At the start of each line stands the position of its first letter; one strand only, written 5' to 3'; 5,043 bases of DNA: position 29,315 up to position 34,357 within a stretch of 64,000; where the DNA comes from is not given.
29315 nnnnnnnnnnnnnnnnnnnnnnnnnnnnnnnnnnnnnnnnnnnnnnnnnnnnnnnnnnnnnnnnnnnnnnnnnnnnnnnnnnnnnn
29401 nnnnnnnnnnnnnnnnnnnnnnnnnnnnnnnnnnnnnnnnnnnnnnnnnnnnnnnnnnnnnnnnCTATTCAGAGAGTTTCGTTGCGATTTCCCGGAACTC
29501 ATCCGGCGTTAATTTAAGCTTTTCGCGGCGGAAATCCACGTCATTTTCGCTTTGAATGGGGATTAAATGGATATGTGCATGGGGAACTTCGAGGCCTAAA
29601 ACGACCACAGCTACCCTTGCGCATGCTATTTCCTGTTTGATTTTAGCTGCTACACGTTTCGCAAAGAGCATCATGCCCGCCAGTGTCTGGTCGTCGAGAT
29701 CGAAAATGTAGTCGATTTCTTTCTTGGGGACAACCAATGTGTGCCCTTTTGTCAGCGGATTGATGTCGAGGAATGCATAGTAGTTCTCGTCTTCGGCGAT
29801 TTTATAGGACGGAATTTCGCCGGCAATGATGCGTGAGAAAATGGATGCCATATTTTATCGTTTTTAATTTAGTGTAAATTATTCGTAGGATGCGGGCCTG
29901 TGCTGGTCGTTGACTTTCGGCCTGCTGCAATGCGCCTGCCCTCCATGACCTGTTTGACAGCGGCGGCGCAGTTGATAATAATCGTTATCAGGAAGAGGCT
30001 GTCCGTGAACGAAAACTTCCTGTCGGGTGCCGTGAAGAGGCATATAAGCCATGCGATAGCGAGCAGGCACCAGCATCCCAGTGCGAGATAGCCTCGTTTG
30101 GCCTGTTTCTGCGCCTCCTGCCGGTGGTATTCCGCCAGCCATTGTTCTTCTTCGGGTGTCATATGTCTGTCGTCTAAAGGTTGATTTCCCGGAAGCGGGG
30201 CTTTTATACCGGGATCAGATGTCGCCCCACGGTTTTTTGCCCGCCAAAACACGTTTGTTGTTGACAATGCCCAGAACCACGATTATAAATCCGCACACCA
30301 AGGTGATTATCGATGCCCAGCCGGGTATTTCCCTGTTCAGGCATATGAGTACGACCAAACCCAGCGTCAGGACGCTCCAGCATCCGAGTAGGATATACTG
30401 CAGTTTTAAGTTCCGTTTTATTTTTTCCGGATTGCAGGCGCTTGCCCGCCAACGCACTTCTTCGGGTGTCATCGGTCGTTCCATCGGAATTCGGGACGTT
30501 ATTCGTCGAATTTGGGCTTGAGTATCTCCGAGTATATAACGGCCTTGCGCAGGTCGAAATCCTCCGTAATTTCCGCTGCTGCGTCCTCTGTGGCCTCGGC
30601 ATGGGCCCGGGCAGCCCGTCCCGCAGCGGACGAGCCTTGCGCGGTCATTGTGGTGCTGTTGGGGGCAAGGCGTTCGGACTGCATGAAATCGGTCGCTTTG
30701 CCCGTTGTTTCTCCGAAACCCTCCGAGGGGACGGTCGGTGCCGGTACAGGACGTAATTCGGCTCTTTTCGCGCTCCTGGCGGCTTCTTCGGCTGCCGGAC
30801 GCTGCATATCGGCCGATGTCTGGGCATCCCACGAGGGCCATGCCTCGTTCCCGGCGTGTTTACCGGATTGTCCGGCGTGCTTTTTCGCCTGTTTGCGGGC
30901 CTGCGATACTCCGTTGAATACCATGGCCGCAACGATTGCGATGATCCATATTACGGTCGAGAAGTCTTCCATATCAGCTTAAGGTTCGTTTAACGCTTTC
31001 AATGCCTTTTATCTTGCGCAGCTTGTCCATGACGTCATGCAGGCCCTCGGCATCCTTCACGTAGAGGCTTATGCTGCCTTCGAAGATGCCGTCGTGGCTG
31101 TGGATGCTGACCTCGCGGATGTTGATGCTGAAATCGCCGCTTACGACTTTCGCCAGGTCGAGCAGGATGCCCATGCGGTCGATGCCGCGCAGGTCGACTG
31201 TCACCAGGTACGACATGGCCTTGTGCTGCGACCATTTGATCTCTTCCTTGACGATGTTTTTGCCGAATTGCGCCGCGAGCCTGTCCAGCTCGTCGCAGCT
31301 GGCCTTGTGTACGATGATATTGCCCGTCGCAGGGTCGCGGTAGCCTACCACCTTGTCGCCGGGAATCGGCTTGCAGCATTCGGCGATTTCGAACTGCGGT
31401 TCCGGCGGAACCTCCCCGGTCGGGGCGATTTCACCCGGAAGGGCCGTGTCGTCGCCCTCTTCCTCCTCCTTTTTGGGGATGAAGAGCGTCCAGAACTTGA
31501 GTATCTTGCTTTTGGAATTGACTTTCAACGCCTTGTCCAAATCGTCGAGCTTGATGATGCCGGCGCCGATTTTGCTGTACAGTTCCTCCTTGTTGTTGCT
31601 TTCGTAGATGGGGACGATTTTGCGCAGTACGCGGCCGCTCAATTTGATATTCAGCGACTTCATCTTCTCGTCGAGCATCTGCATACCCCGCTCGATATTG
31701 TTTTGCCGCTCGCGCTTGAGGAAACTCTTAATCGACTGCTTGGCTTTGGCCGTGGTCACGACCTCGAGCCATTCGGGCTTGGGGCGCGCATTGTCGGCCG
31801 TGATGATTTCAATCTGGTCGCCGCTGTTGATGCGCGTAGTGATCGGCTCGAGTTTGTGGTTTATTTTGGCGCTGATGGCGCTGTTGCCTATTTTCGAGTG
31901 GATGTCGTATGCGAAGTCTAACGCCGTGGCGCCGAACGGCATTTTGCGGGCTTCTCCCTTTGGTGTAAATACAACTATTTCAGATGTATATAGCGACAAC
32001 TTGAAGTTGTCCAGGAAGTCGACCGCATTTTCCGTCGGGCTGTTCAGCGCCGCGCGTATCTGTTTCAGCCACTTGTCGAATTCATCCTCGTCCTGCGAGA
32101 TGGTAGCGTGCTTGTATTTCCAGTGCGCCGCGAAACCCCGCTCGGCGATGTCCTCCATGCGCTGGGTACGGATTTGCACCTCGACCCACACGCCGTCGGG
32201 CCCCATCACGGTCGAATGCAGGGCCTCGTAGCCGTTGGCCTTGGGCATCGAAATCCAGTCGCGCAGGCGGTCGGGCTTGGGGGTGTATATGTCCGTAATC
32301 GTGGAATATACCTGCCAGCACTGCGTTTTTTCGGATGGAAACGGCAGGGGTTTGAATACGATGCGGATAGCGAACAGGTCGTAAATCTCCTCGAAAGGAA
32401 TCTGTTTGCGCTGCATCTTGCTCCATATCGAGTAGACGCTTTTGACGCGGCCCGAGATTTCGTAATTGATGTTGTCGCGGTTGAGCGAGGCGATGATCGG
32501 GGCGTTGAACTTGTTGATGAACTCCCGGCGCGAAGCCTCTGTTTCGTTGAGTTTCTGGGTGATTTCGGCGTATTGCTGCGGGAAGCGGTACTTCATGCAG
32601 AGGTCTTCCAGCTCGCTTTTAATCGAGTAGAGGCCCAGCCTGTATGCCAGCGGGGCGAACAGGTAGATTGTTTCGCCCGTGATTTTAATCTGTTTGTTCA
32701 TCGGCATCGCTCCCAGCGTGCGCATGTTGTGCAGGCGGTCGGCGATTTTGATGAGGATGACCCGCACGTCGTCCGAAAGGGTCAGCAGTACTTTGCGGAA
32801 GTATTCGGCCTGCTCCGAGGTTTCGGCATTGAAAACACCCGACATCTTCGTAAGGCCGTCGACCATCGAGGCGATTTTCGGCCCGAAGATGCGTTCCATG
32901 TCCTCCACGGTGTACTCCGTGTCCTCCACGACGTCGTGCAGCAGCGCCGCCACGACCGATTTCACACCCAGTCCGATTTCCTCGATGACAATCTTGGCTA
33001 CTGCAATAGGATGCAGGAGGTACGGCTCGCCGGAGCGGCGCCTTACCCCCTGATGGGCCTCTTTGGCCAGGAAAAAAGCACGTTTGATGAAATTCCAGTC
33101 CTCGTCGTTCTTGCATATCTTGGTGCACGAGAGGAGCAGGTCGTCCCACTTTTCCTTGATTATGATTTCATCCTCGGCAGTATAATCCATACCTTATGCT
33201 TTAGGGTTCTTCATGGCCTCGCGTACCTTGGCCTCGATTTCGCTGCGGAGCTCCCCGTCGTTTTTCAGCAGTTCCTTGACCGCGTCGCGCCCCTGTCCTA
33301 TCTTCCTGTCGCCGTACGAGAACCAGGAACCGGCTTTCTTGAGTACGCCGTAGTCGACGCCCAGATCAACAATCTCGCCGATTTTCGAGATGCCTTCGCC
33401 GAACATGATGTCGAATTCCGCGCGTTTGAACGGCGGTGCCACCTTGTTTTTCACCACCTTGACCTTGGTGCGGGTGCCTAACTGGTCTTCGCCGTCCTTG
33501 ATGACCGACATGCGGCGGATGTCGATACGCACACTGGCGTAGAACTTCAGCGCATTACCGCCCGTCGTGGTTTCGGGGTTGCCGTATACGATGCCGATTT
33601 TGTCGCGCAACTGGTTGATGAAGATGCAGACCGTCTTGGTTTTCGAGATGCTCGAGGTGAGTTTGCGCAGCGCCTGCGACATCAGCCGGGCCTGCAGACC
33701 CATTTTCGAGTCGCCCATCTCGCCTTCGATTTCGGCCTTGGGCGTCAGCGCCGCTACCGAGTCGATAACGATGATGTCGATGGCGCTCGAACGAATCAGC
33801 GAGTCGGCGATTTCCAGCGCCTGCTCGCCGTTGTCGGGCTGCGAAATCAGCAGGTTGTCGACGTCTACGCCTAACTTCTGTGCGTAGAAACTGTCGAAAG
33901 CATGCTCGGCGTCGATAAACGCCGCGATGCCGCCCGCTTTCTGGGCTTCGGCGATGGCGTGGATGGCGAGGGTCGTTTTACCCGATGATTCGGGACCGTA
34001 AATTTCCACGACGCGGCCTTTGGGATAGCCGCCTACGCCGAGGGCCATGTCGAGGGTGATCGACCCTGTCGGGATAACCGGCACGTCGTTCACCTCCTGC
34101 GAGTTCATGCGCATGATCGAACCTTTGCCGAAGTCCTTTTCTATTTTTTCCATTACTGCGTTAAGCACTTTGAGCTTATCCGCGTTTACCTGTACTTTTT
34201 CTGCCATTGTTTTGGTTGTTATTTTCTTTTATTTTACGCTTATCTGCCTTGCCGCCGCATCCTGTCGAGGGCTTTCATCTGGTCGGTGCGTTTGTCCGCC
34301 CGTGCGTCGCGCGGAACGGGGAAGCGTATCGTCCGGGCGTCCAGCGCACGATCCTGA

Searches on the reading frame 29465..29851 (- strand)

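Call 3: search_protein_families(library=pfam, proteins=[window:29465-29851:-], max_evalue=0.01)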
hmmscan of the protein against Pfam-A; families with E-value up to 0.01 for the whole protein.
window:29465-29851:- (128 aa): 3 families
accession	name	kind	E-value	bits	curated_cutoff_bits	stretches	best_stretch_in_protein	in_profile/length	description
PF01230.28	HIT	-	2.2e-21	76.8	21.5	1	11-99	2-95/98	HIT domain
PF11969.13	DcpS_C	-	2.1e-10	41.5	24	1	4-106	3-109/114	Scavenger mRNA decapping enzyme C-term binding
PF04677.20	CwfJ_C_1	-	1e-05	25.8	21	1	22-102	33-112/122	Protein similar to CwfJ C-terminus 1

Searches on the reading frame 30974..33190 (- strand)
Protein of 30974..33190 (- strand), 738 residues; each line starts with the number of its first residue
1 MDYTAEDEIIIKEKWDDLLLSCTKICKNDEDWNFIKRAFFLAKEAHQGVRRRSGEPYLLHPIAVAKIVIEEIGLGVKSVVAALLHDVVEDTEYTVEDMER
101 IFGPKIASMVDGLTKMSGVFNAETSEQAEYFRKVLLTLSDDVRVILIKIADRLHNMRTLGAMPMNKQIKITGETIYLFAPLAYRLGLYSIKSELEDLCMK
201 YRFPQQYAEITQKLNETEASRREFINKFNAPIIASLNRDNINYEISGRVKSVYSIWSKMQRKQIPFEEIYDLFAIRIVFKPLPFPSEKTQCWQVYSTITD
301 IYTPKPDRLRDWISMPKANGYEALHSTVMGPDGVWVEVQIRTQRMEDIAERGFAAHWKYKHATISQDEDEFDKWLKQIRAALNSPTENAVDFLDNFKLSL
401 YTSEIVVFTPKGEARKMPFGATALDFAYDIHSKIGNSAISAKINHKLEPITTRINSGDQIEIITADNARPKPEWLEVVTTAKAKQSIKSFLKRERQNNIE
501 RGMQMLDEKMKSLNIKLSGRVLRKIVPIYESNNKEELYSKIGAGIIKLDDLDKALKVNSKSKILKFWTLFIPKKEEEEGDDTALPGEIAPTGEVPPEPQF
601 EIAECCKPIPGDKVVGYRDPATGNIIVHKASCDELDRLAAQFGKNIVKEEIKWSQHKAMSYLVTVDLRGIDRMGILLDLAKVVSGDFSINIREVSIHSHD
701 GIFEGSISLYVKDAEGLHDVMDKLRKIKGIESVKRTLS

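Call 5: search_protein_families(library=ncbifam, proteins=[window:30974-33190:-], max_evalue=0.01)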
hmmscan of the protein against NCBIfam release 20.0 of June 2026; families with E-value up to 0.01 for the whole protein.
window:30974-33190:- (738 aa): 5 families
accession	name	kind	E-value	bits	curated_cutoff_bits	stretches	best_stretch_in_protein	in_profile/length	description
TIGR00691.1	spoT_relA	subfamily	4.7e-182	606.9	499.2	1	38-735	1-687/687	RelA/SpoT family protein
NF008303.0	PRK11092.1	equivalog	6.3e-154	513.8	947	1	28-735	16-699/702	bifunctional GTP diphosphokinase/guanosine-3',5'-bis pyrophosphate 3'-pyrophosphohydrolase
NF008124.0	PRK10872.1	equivalog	1.9e-117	393.7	728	1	69-701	66-704/744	GTP diphosphokinase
NF053588.1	GTPPhKinYjbM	equivalog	8.4e-07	28.9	320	1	241-363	37-163/201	GTP diphosphokinase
TIGR02929.1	anfG_nitrog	equivalog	0.008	16.3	124.7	0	463-518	44-99/109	Fe-only nitrogenase subunit delta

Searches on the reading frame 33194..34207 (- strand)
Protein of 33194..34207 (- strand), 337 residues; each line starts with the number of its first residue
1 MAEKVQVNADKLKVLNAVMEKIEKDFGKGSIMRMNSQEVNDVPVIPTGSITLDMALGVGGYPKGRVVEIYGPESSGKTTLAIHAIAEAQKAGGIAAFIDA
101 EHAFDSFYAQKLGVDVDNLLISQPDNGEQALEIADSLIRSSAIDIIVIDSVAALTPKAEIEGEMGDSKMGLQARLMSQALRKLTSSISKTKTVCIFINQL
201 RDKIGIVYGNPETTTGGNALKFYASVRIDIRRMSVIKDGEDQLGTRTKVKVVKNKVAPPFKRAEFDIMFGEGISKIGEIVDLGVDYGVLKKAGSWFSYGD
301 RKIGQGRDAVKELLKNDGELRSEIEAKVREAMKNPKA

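Call 3: search_protein_families(library=pfam, proteins=[window:33194-34207:-], max_evalue=0.01)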
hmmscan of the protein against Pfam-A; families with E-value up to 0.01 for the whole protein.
window:33194-34207:- (337 aa): 9 families
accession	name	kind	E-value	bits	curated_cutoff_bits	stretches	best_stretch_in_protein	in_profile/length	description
PF00154.27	RecA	-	1e-138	461.5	27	1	13-274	1-262/262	recA bacterial DNA recombination protein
PF21096.2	RecA_C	-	1.6e-23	83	27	1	277-333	1-57/57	RecA C-terminal domain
PF08423.17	Rad51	-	2.6e-08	33.9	22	1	44-232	7-211/244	Rad51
PF06745.19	ATPase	-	5.2e-08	33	26.6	1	46-122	2-80/231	KaiC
PF13479.12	AAA_24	-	4.7e-05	23.8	27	1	65-156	3-78/195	AAA domain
PF01637.24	ATPase_2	-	8.6e-05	22.9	33.2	1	66-197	22-116/225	ATPase domain predominantly from Archaea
PF13191.12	AAA_16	-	9.6e-05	23.4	32.6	1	63-200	23-141/167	AAA ATPase domain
PF13481.12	AAA_25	-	0.0019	18.3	27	0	61-88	30-57/195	AAA domain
PF00004.35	AAA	-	0.0021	18.9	21.2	1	69-181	3-94/131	ATPase family associated with various cellular activities (AAA)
